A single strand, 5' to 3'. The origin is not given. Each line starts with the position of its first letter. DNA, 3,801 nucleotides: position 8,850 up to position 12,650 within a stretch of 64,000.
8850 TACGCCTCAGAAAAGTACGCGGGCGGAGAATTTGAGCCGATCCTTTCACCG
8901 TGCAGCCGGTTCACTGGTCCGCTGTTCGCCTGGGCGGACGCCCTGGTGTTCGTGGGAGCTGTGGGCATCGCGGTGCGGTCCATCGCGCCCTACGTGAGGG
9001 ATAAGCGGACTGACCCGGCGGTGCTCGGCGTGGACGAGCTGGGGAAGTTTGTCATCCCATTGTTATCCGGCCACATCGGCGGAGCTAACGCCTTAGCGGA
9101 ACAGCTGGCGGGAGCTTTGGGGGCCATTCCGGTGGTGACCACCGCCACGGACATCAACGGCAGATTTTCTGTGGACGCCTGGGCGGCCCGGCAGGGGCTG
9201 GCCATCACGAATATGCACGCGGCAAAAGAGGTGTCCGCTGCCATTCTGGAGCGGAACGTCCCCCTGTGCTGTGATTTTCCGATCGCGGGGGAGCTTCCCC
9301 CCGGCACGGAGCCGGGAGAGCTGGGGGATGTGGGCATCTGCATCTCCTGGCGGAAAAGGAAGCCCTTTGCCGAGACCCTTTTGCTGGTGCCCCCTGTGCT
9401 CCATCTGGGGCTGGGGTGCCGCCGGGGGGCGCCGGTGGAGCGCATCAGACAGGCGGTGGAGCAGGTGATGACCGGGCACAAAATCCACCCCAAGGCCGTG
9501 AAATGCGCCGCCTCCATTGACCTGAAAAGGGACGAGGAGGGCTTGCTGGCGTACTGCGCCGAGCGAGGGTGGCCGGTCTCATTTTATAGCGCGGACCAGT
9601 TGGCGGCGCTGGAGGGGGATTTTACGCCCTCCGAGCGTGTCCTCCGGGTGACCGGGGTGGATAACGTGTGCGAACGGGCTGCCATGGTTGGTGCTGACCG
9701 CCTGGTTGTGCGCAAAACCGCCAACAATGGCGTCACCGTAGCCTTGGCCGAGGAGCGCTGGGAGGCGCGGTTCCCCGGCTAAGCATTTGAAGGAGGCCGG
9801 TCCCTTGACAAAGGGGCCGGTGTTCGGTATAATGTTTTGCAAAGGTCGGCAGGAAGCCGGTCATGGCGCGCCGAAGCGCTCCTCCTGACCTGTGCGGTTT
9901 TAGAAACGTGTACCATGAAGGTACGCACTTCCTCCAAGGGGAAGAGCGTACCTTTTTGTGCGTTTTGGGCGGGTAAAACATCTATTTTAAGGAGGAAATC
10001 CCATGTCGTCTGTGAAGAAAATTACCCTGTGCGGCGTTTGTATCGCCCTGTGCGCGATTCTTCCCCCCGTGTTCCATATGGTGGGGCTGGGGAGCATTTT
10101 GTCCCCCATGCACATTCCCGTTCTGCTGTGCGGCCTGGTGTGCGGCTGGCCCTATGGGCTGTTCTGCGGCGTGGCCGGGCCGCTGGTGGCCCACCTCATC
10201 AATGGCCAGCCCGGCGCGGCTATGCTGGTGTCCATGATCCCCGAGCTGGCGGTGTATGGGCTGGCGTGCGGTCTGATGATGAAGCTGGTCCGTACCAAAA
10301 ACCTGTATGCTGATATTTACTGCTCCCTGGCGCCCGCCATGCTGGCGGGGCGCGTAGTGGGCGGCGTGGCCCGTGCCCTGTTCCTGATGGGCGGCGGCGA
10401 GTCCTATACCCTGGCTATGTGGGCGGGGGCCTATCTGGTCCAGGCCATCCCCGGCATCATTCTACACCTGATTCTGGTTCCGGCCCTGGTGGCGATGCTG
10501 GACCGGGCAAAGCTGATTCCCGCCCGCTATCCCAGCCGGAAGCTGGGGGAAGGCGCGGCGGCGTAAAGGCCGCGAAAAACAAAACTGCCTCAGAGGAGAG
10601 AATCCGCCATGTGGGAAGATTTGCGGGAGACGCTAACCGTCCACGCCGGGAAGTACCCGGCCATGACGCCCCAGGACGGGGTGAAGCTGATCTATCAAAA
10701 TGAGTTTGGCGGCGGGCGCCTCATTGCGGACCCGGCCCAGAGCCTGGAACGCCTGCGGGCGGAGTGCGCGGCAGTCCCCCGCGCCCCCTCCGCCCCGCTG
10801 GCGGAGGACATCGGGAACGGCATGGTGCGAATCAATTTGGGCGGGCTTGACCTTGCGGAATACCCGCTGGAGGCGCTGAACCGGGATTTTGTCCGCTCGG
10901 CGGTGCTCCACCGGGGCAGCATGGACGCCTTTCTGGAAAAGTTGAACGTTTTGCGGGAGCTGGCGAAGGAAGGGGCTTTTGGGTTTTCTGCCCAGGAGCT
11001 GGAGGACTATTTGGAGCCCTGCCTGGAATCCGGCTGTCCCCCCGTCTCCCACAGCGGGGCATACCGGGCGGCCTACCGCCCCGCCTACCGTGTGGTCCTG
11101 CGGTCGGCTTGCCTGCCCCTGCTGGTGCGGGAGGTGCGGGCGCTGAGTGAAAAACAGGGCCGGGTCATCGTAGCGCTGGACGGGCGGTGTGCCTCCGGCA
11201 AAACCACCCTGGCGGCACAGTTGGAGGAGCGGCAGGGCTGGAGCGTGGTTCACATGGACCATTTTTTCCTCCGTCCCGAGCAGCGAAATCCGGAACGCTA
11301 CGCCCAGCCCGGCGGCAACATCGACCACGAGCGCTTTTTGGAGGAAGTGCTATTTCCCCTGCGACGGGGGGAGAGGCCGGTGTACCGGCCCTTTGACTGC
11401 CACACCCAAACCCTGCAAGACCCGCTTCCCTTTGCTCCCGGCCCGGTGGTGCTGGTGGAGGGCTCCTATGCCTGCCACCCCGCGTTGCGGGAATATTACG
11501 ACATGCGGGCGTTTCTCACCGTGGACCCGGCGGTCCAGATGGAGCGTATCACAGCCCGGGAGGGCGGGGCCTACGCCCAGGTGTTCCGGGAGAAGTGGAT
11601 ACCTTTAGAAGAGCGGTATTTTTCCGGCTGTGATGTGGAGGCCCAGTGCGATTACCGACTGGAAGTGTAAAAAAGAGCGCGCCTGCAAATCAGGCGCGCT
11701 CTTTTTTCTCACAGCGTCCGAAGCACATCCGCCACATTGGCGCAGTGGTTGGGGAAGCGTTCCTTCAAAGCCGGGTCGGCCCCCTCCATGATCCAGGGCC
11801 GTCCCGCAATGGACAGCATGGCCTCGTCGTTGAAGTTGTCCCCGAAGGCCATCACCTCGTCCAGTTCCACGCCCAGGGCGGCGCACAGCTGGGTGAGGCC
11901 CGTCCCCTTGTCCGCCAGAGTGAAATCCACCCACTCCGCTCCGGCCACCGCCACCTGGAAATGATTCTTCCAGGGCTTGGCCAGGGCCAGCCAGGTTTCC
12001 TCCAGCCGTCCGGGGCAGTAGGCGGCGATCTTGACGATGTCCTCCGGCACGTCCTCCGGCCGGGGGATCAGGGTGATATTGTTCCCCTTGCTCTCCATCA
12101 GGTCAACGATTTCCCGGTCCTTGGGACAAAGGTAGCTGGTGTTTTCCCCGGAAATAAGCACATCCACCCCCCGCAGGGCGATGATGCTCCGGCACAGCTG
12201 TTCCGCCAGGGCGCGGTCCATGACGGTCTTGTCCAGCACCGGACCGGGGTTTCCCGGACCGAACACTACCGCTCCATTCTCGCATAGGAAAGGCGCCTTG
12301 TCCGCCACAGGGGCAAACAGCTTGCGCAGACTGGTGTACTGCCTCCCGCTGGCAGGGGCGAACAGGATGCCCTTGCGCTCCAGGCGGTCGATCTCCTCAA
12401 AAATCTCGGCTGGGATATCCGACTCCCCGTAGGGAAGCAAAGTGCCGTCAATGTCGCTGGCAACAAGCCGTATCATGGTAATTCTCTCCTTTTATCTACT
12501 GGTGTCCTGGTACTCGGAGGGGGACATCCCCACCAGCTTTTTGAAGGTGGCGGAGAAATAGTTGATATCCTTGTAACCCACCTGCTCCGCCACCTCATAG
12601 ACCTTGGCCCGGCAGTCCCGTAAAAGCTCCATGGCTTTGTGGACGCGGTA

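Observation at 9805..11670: B12-cluster-linked ECF S-component plus novel two-domain P-loop kinase behind an unclassified terminator/antiterminator leader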

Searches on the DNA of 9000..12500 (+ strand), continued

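Call 87: search_with_rna_model(model_id=R1, sources=[window, L001, L002, L003, L004, L005, L006, L007, L008, L009, L010, L011, L012, L013, L014, L015, L016, L017, L018, L019, L020, L021, L022, L023, L024, L025, L026, L027, L028, L029, L030, L031, L032, L033, L034, L035, L036, L037, L038, L039, L040, L041, L042, L043, L044, L045, L046, L047, L048, L049, L050, L051, L052, L053, L054, L055, L056, L057, L058, L059, L060, L061, L062, L063, L064, L065, L066, L067, L068, L069, L070, L071, L072, L073, L074, L075, L076, L077, L078, L079, L080, L081, L082, L083, L084, L085, L167], max_evalue=1)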
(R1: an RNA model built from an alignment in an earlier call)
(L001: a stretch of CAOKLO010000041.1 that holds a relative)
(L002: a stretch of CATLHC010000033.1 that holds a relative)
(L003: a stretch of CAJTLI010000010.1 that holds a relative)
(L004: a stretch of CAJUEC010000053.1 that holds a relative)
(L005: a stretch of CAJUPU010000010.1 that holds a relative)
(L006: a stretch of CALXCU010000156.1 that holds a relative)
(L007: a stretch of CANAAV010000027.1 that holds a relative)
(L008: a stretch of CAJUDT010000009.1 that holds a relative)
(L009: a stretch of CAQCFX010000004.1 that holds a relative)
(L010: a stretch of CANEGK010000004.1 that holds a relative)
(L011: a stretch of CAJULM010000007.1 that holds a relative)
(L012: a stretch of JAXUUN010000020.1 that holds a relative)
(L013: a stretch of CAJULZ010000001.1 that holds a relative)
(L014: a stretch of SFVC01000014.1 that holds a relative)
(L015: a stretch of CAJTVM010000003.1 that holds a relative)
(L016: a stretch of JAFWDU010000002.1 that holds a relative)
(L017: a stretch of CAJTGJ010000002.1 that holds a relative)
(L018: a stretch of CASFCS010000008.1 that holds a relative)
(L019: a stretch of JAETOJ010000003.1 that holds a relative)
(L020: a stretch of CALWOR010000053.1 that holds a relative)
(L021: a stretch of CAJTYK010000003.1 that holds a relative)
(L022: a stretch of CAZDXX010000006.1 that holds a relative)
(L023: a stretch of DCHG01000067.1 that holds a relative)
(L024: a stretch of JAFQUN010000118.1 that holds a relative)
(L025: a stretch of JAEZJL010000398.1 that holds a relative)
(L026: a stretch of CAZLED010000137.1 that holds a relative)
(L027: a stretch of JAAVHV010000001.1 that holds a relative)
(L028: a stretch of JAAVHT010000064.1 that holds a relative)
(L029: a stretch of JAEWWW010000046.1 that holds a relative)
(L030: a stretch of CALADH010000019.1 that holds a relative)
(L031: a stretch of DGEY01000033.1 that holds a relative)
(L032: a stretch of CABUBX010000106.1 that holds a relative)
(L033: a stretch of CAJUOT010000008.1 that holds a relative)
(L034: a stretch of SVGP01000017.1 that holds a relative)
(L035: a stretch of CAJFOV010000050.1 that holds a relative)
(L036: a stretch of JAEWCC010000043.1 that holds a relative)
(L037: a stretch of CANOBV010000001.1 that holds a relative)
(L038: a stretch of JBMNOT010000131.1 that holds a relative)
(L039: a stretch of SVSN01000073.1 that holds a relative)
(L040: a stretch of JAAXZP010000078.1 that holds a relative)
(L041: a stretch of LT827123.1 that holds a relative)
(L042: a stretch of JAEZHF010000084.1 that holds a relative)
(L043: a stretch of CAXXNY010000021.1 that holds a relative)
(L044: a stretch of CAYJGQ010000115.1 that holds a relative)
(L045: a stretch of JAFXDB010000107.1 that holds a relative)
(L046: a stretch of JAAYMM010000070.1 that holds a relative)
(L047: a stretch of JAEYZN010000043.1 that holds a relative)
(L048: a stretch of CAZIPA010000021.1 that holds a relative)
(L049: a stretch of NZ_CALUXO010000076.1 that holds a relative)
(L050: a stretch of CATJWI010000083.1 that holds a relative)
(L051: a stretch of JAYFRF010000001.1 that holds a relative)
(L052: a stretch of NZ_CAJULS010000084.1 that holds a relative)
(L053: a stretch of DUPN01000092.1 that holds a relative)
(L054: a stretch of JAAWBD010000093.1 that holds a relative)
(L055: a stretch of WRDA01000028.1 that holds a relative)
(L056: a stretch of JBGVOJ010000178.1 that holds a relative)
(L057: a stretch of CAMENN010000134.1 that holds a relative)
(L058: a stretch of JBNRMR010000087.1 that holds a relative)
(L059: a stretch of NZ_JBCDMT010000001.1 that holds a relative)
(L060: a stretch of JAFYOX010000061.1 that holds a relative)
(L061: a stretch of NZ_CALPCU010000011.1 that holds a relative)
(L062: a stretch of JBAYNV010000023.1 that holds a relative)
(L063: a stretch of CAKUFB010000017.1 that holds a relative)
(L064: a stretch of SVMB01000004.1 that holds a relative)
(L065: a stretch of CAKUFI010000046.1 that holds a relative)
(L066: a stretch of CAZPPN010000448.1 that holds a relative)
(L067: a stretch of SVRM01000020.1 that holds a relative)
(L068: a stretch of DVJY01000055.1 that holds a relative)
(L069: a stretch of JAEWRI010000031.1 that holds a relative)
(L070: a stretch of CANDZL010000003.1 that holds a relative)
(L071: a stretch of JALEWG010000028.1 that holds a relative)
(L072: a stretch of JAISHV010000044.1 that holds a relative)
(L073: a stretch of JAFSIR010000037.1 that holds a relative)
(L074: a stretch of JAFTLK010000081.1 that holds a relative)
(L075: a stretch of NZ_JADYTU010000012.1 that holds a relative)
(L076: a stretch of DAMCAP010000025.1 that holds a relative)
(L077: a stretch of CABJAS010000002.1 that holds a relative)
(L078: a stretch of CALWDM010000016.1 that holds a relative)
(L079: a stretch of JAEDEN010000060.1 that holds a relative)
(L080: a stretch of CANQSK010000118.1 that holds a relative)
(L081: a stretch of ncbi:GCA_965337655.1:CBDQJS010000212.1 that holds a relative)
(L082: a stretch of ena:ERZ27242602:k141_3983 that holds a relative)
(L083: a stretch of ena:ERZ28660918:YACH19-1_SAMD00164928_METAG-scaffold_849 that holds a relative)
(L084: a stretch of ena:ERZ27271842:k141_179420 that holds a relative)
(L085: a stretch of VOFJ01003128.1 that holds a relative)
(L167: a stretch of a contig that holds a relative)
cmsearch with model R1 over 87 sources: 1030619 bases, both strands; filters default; matches with E-value up to 1: 58.
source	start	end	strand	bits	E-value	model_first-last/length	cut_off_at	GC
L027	5186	5313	+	131.2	1.1e-31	1-128/128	no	0.62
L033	5257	5387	+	123.5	1.1e-29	1-128/128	no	0.68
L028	182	308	+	123.3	1.3e-29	1-128/128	no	0.63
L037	2359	2484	+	119.6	1.2e-28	1-128/128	no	0.56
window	9837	9957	+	117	5.5e-28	1-128/128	no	0.56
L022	5304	5426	+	116.9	5.9e-28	1-128/128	no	0.51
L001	5217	5346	+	115.5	1.4e-27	1-128/128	no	0.64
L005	5237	5362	+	114.2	3.1e-27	1-128/128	no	0.66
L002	5224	5348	+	111.1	2e-26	1-128/128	no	0.61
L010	5221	5340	+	110.4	3e-26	1-128/128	no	0.51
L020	4702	4826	+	106.4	3.3e-25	1-128/128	no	0.58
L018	5167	5300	+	103.5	1.9e-24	1-128/128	no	0.6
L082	7173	7309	+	100.1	1.4e-23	1-128/128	no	0.56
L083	7173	7309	+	100.1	1.4e-23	1-128/128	no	0.56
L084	3295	3431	+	100.1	1.4e-23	1-128/128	no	0.56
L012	5275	5402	+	99.3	2.4e-23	1-128/128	no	0.52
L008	5236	5366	+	98.2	4.7e-23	1-128/128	no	0.57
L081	7285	7410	+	89.7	7.9e-21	1-128/128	no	0.39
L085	9041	9171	+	57.1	2.5e-12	1-128/128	no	0.59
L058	5339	5451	+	36.6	5.9e-07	1-128/128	no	0.39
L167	82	254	-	33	5.2e-06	1-128/128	no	0.6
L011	5784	5920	+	32.9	5.4e-06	1-128/128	no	0.62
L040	3497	3600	+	31.6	1.2e-05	1-128/128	no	0.47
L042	5317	5429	+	29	5.8e-05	1-128/128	no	0.53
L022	5384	5478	-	25.8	0.0004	1-128/128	no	0.43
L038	261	364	+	25.7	0.00041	1-128/128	no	0.45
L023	5801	5909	-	25.6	0.00044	1-128/128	no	0.48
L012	5360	5480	-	25.6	0.00046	1-128/128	no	0.45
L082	7267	7418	-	25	0.00063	1-128/128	no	0.51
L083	7267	7418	-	25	0.00063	1-128/128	no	0.51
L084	3389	3540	-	25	0.00063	1-128/128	no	0.51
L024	4058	4187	+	24.2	0.001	1-128/128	no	0.45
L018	5258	5416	-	23.9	0.0013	1-128/128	no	0.55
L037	2442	2617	-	23.5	0.0016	1-128/128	no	0.52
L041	7740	7848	+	23.4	0.0017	1-128/128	no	0.49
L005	5320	5419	-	22.6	0.0027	1-128/128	no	0.61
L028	266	387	-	21.7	0.0046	1-128/128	no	0.56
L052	7475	7577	+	21.3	0.0059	1-128/128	no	0.57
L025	7145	7262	+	20.9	0.0077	1-128/128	no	0.4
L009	5822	5925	+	20.7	0.0087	1-128/128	no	0.59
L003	5809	5881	+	20.6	0.0091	1-128/128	no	0.71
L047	5308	5425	+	20.6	0.0093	1-128/128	no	0.46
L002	5305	5401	-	19.7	0.016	1-128/128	no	0.54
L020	4784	4901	-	19.2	0.021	1-128/128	no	0.47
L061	7728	7827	+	19.1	0.022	1-128/128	no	0.61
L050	7732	7830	+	17.6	0.055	1-128/128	no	0.59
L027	5271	5392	-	17.2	0.072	1-128/128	no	0.54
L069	5339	5419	+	17.1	0.073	1-128/128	no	0.51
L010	5298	5405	-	17.1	0.073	1-128/128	no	0.51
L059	8532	8620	+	17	0.081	1-128/128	no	0.55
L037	6605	6788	-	16.3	0.12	1-128/128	no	0.39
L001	5304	5447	-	15.3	0.22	1-128/128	no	0.53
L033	5343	5438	-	14.7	0.32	1-128/128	no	0.57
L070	5091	5220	+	14.5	0.36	1-128/128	no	0.43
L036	5349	5429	+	14.4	0.37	1-128/128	no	0.54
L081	7368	7497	-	13.6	0.61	1-128/128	no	0.45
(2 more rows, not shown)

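Call 92: search_rna_families(sources=[L001, L002, L003, L004, L005, L006, L007, L008, L009, L010, L011, L012], threshold=gathering)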
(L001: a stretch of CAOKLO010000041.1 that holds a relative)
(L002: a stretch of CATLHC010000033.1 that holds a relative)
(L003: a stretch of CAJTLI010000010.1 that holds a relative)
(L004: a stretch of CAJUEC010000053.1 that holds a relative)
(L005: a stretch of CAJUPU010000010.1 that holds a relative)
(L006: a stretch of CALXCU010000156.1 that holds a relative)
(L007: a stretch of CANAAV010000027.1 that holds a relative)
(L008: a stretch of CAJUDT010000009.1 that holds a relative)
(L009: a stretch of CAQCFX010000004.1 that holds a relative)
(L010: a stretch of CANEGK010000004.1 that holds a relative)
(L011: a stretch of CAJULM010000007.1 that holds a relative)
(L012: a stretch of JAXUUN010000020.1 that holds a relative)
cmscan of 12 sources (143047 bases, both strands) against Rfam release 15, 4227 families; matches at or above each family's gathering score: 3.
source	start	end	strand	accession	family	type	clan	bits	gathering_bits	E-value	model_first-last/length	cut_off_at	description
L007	6216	6393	-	RF03069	malK-I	Cis-reg;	-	128.2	60.3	1.5e-23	1-181/181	no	malK-I RNA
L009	9987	10174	+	RF03069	malK-I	Cis-reg;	-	123.1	60.3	2.2e-22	1-181/181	no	malK-I RNA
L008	2522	2699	-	RF00174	Cobalamin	Cis-reg; riboswitch;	CL00101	105.4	31.5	5.4e-25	1-189/189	no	Cobalamin riboswitch aptamer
